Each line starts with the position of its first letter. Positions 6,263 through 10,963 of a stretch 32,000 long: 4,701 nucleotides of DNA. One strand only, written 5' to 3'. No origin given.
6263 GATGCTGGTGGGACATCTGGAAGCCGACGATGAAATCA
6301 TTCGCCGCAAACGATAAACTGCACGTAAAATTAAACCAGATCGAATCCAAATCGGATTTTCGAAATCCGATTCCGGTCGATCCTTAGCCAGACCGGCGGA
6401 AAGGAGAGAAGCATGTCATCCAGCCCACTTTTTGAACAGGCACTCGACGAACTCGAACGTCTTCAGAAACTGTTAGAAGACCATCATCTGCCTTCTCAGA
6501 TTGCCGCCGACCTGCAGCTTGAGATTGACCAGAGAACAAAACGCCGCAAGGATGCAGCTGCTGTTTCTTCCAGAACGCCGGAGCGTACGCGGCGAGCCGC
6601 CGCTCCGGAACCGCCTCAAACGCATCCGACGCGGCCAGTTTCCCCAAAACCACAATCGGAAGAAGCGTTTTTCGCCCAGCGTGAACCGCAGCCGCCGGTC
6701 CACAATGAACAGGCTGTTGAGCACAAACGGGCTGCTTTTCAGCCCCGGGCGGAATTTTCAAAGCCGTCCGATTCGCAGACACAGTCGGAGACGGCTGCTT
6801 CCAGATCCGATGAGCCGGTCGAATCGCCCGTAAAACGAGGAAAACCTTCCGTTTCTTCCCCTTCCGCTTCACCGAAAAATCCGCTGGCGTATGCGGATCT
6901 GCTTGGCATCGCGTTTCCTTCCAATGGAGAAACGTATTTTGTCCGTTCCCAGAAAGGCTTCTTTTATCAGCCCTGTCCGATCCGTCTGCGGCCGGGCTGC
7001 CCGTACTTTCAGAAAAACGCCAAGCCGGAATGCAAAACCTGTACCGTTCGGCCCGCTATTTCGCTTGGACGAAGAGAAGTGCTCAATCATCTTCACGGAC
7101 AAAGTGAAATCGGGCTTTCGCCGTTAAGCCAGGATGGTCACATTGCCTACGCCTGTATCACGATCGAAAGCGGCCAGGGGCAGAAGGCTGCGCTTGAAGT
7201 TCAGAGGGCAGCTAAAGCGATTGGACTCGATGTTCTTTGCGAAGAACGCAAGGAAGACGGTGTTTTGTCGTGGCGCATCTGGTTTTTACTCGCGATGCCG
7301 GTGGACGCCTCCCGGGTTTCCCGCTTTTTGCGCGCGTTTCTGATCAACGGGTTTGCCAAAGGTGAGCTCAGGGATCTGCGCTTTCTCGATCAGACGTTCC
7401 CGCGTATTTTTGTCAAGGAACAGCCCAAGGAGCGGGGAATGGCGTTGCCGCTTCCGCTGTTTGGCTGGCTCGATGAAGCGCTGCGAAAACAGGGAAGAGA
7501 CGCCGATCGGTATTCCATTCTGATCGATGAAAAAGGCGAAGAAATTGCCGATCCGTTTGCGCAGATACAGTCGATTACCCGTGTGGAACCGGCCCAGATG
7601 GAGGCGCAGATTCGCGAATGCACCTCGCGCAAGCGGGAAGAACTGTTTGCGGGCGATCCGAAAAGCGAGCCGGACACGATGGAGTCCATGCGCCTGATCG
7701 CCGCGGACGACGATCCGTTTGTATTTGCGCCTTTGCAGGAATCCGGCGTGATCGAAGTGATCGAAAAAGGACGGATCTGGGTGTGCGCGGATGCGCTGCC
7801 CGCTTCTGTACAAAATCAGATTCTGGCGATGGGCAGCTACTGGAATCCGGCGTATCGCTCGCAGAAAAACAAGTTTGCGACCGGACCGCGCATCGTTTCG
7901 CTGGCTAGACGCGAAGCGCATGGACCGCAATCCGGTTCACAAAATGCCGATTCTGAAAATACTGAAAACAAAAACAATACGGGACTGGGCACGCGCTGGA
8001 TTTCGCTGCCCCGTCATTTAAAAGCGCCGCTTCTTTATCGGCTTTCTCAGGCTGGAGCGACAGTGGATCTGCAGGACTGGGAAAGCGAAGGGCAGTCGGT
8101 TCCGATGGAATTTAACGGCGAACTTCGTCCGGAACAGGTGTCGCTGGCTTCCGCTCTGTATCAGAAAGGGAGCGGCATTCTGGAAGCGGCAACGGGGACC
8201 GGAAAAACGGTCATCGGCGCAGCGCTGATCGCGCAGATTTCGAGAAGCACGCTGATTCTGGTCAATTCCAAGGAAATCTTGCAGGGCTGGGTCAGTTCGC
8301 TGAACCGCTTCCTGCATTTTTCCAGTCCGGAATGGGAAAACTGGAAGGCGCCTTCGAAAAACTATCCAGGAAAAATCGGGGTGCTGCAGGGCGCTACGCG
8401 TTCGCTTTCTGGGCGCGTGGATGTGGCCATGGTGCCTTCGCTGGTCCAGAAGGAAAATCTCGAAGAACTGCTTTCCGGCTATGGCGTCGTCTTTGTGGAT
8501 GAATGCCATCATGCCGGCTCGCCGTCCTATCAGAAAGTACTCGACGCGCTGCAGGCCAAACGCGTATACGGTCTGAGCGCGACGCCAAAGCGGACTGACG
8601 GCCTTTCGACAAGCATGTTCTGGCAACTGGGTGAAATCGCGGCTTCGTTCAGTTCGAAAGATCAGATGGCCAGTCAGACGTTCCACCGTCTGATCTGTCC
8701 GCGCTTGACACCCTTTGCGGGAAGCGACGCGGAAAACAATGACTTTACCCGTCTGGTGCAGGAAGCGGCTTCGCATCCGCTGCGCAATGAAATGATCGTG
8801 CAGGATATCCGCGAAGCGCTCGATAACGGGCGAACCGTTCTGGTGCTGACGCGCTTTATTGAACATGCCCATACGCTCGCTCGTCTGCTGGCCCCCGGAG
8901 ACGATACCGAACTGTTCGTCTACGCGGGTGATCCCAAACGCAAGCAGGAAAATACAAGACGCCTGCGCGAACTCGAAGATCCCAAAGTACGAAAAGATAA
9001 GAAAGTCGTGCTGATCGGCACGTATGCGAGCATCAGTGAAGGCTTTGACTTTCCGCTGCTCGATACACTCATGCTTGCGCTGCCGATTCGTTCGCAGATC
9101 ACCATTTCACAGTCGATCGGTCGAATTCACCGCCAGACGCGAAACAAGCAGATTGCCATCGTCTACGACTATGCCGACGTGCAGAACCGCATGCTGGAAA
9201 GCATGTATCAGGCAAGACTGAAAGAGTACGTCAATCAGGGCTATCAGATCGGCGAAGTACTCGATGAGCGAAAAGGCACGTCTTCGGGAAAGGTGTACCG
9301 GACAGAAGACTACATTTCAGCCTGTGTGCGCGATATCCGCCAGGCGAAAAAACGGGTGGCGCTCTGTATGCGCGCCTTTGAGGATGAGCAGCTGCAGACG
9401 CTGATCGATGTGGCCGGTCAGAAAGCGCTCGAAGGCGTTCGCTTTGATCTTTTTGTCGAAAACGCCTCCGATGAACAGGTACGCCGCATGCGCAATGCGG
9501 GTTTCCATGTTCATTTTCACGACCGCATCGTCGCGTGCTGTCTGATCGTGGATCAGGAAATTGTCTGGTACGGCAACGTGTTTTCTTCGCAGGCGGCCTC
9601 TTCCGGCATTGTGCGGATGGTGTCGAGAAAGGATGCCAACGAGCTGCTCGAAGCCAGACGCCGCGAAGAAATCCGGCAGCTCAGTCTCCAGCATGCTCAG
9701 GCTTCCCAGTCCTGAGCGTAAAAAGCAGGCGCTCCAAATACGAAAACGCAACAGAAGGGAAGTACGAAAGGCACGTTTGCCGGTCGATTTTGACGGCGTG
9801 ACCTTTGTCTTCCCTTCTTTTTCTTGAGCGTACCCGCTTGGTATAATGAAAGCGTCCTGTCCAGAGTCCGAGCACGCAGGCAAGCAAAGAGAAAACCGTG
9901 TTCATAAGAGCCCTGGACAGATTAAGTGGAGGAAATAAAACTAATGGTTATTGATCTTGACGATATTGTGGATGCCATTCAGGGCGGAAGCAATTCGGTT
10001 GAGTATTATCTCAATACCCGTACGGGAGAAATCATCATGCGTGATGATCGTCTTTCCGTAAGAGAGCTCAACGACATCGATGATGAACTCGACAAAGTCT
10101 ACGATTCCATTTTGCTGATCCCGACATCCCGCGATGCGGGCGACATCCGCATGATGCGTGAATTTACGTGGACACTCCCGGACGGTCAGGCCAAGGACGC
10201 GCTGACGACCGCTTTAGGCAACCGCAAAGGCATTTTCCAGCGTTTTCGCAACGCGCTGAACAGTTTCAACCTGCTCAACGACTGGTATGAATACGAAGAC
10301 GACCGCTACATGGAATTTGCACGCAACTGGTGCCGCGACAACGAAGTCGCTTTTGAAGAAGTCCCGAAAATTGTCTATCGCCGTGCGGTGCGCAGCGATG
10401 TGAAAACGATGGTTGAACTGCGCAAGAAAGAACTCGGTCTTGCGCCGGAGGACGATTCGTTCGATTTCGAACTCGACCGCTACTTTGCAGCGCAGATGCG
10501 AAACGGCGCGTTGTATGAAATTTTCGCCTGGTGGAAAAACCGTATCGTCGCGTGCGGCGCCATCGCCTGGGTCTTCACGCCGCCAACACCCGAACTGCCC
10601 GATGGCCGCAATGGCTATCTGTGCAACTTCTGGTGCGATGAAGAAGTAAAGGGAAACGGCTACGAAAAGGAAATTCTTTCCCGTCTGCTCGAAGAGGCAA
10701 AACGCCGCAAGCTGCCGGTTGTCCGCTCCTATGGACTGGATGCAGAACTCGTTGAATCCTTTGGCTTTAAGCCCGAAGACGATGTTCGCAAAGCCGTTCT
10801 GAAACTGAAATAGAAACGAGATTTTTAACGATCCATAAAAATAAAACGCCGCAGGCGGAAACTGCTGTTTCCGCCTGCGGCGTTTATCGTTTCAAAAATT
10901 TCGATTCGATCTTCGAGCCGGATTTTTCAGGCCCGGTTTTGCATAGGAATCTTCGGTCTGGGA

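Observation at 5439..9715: DUF1848 (CX3CX2C) gene coupled to a 1100-aa AEP-like / SF2 helicase / PLD-like protein: candidate uncharacterised nucleic-acid conflict module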

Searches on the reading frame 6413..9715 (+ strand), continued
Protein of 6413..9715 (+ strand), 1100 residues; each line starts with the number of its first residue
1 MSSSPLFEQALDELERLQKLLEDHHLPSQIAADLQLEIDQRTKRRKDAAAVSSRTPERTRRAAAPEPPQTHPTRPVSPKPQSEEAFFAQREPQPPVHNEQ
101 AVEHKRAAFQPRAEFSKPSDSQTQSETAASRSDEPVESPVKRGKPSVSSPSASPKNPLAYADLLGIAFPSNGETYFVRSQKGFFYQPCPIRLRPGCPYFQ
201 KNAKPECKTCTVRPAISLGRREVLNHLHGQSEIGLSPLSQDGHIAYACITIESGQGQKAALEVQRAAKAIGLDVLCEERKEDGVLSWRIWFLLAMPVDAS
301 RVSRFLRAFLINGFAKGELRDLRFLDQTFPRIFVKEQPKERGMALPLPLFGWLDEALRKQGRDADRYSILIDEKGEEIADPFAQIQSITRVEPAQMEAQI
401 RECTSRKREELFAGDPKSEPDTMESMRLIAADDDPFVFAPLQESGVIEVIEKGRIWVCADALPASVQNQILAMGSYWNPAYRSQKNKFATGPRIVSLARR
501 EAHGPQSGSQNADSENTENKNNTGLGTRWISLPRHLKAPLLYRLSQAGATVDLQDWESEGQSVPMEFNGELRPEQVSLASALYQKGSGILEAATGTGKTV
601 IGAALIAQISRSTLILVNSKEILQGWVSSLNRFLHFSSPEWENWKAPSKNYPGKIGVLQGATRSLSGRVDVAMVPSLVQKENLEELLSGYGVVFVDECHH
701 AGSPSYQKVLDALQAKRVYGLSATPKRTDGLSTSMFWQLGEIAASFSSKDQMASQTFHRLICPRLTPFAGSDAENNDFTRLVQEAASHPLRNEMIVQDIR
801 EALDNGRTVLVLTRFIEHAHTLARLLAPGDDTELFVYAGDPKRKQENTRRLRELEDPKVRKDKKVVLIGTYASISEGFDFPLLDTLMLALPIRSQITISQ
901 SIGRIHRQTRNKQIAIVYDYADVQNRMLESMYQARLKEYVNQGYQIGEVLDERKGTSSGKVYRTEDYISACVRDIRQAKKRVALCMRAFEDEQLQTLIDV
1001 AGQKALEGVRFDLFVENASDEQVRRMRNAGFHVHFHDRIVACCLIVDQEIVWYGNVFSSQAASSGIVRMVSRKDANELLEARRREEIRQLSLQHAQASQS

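Call 88: predict_structure(alignment_id=A1)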
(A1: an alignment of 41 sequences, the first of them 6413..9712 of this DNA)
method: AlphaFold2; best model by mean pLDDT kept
length: 1100 residues; sequences in the alignment: 41
mean_pLDDT: 83.2   pTM: 0.78
mean pLDDT of the five models: 83.2, 81.8, 81.6, 80.9, 79.4
residues with pLDDT >= 90: 628; 70-90: 278; 50-70: 70; < 50: 124
segments of 3 or more residues with pLDDT < 50: 53-153, 334-339, 415-421, 951-956
pLDDT, mean of each block of 10 residues (from residue 1): 73 93 89 91 86 44 39 35 34 33 31 30 29 33 36 69 92 83 88 84 69 86 94 90 92 85 95 95 91 94 93 92 89 54 86 80 79 92 94 96 85 51 62 74 92 95 93 90 67 91 78 52 71 95 94 96 97 96 96 92 98 97 93 97 92 95 95 97 94 97 96 96 90 95 93 90 91 79 95 96 94 97 88 94 90 91 94 84 95 88 91 94 90 89 77 55 79 94 94 91 93 95 95 92 94 87 80 92 90 89
secondary structure, 60 per line:
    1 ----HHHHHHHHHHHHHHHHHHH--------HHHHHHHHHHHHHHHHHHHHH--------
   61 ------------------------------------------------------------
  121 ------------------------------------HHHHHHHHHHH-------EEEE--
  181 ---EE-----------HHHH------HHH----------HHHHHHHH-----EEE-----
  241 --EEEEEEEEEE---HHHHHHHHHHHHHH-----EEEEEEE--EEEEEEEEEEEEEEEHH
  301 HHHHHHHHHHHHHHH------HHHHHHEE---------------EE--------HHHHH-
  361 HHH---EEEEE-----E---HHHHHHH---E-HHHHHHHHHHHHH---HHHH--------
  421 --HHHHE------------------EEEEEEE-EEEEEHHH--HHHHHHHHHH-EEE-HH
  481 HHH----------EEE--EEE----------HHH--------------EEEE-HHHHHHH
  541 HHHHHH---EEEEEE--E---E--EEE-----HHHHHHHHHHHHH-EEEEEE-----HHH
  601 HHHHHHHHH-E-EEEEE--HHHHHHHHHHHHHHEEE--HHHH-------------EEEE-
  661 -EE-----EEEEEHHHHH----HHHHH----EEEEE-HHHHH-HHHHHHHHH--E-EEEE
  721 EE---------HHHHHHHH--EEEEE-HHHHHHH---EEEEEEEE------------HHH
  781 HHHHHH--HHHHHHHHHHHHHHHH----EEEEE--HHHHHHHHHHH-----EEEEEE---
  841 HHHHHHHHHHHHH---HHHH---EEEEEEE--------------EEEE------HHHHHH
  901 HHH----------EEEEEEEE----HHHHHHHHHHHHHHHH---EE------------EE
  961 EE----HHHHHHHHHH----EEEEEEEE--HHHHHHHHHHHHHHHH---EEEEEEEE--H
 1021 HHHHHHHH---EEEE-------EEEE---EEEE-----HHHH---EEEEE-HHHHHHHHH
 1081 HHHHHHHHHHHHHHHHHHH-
elements in order (helices of 4 or more, strands of 3 or more residues): H5-23 H32-52 H157-167 E175-178 H197-200 H220-227 E233-235 E243-252 H256-269 E275-281 E284-298 H299-315 H322-327 H355-359 E367-371 H381-387 H393-405 H409-412 H423-426 E446-452 E454-458 H464-473 E475-477 H479-483 E494-496 E499-501 E529-532 H534-546 E550-555 E565-567 H573-585 E587-592 H598-609 E613-617 H620-633 E634-636 H639-642 E656-659 E669-673 H674-678 H683-687 E692-696 H698-702 H704-712 E717-722 H732-739 E742-746 H748-754 E758-765 H778-786 H789-804 E809-813 H816-826 E832-837 H841-853 H857-860 E864-870 E885-888 H895-903 E914-921 H926-941 E959-962 H967-976 E981-988 H991-1006 E1010-1017 H1020-1028 E1032-1035 E1043-1046 E1050-1053 H1059-1062 E1066-1070 H1072-1099

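Call 90: fold_search(model_id=the predicted structure, library=pdb)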
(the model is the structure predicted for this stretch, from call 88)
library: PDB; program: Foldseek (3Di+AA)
matches with E <= 10: 1341; with E <= 0.001: 684
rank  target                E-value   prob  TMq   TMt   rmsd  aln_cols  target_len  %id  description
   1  6p4o_E                1.1e-19  1.00  0.25  0.55   8.7       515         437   17  Complex of XPB helicase with Bax1 endonuclease from Sulfurisphaera tokodaii at 3.15 Angstroms resolution (released 2020-06-03)
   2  7o4k_7                3.7e-19  1.00  0.31  0.54   7.2       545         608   15  Yeast TFIIH in the contracted state within the pre-initiation complex (released 2021-06-16)
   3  5tnu_A                5.4e-19  1.00  0.19  0.43  21.9       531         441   18  S. tokodaii XPB II crystal structure at 3.0 Angstrom resolution (released 2017-11-01)
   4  6p4w_A                1.2e-18  1.00  0.23  0.48   9.2       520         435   18  XPB helicase in a complex with truncated Bax1 from Sulfurisphaera tokodaii at 2.96 Angstrom resolution (released 2020-06-03)
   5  6p4o_C                1.3e-18  1.00  0.25  0.55   8.9       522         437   18  Complex of XPB helicase with Bax1 endonuclease from Sulfurisphaera tokodaii at 3.15 Angstroms resolution (released 2020-06-03)
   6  7o4i_7                3.8e-18  1.00  0.32  0.53   6.7       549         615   14  Yeast RNA polymerase II transcription pre-initiation complex with initial transcription bubble (released 2021-06-16)
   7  9pd3_A                6.2e-18  1.00  0.32  0.54  17.5       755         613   14  NER dual incision complex - DuIS (released 2026-02-18)
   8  8ebs_A                6.5e-18  1.00  0.32  0.54  17.3       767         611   14  Initial DNA-lesion (Cy5) binding by XPC and TFIIH (released 2023-04-19)
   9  6p4o_A                1.2e-17  1.00  0.26  0.56   8.4       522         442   16  Complex of XPB helicase with Bax1 endonuclease from Sulfurisphaera tokodaii at 3.15 Angstroms resolution (released 2020-06-03)
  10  7egb_6                1.9e-17  1.00  0.32  0.55  17.5       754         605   14  TFIID-based holo PIC on SCP promoter (released 2021-05-05)
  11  6p4f_C                2.0e-17  1.00  0.29  0.67   6.9       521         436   17  Crystal structure of the XPB-Bax1-forked DNA ternary complex (released 2020-06-17)
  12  7o4l_7                2.5e-17  1.00  0.32  0.55   7.1       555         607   14  Yeast TFIIH in the expanded state within the pre-initiation complex (released 2021-06-16)
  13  8ebv_A                4.4e-17  1.00  0.32  0.53  18.1       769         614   14  Initial DNA-lesion (AP) binding by XPC and TFIIH complex 1 (released 2023-04-19)
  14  2fwr_A                8.3e-17  1.00  0.18  0.40  21.2       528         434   17  Structure of Archaeoglobus Fulgidis XPB (released 2006-04-18)
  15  7zsa_7                1.2e-16  1.00  0.32  0.53   6.1       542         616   14  Yeast RNA polymerase II transcription pre-initiation complex with the +1 nucleosome and NTP (complex B) (released 2022-11-16)
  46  7clg_B                4.3e-12  1.00  0.22  0.29  19.3       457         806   16  Crystal structure of the ATP-dependent restriction endonuclease SauUSI (released 2021-01-20)
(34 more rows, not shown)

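Call 94: find_encoding_contigs(protein=P0132, flank=6000, max_places=2)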
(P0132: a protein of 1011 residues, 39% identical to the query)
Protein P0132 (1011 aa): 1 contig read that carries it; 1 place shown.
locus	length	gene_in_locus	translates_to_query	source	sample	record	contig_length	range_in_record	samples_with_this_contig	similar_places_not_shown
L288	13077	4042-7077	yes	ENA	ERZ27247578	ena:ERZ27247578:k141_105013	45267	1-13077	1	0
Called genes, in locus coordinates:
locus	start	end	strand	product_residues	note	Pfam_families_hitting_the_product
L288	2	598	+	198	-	?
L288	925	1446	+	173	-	PF00132:Hexapep, PF14602:Hexapep_2 (weak)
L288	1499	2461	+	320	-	PF03576:Peptidase_S58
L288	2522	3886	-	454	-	PF01554:MatE, PF03023:MurJ, PF01554:MatE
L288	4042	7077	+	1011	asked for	PF22548:AEP-TOTE, PF00270:DEAD, PF04851:ResIII, PF00271:Helicase_C (weak)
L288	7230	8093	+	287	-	PF03682:UPF0158, PF00583:Acetyltransf_1 (weak)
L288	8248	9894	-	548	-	PF00496:SBP_bac_5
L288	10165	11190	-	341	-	PF00005:ABC_tran, PF08352:oligo_HPY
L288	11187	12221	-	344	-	PF02463:SMC_N (weak), PF00005:ABC_tran, PF13304:AAA_21, PF08352:oligo_HPY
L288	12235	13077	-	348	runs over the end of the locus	PF12911:OppC_N, PF00528:BPD_transp_1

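Call 95: search_protein_families(library=phrogs, proteins=[window:6413-9712:+], max_evalue=0.001)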
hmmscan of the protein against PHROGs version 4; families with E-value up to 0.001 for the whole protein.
window:6413-9712:+ (1100 aa): 4 families
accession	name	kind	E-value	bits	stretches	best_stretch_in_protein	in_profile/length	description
phrog_16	-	DNA, RNA and nucleotide metabolism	5e-60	204.7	1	556-980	258-641/986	DNA helicase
phrog_9690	-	DNA, RNA and nucleotide metabolism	1.5e-27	97.4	1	681-946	32-299/306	DNA helicase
phrog_62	-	DNA, RNA and nucleotide metabolism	3.5e-17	62.2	2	527-725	674-849/1881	DNA helicase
phrog_17901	-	DNA, RNA and nucleotide metabolism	3.4e-07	31.7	1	857-922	4-69/109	DNA helicase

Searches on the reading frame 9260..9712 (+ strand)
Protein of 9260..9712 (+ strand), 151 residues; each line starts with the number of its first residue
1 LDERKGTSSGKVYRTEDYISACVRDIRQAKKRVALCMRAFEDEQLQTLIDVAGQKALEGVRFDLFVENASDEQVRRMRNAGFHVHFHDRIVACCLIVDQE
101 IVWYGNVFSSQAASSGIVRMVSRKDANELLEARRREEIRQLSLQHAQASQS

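Call 52: search_protein_families(library=pfam, proteins=[window:9260-9712:+], max_evalue=10)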
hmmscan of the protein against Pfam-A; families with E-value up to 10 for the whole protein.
window:9260-9712:+ (151 aa): 2 families
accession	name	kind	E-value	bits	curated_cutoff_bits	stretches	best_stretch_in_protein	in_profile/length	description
PF13091.12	PLDc_2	-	0.044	14.1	27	1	24-100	3-49/132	PLD-like domain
PF03486.20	HI0933_like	-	0.16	11.9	50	1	18-77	55-114/244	HI0933-like protein Rossmann domain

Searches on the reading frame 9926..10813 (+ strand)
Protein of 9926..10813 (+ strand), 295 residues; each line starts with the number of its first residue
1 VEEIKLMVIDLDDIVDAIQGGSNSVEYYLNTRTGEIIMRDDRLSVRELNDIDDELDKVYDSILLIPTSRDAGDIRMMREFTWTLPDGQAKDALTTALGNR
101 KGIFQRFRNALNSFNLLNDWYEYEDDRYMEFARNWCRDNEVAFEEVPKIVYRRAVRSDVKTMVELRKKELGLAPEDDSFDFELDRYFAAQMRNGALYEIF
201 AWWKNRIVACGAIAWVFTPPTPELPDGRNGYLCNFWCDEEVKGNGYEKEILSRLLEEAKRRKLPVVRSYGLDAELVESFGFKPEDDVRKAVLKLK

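Call 6: search_protein_families(library=pfam, proteins=[window:9926-10813:+], max_evalue=0.01)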
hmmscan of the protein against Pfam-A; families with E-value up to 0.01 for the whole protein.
window:9926-10813:+ (295 aa): 2 families
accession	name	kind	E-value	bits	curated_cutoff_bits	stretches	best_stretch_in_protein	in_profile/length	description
PF03682.18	UPF0158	-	2.2e-11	44.5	21.1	1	7-143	4-141/157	Uncharacterised protein family (UPF0158)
PF00583.31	Acetyltransf_1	-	6e-05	23.7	20.7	1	179-263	16-93/116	Acetyltransferase (GNAT) family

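Call 7: search_protein_families(library=padloc, proteins=[window:9926-10813:+], max_evalue=0.01)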
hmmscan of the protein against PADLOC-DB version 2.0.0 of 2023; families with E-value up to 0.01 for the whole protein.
window:9926-10813:+ (295 aa): 0 families

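Call 20: search_protein_families(library=ncbifam, proteins=[window:9926-10813:+], max_evalue=0.001)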
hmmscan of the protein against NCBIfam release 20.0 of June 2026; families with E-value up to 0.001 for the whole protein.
window:9926-10813:+ (295 aa): 0 families

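Call 95: search_protein_families(library=phrogs, proteins=[window:9926-10810:+], max_evalue=0.001)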
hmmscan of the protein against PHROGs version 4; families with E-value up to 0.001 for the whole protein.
window:9926-10810:+ (295 aa): 1 family
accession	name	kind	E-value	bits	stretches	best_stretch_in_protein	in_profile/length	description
phrog_1249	-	other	0.00031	21.5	1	149-285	8-150/180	acetyltransferase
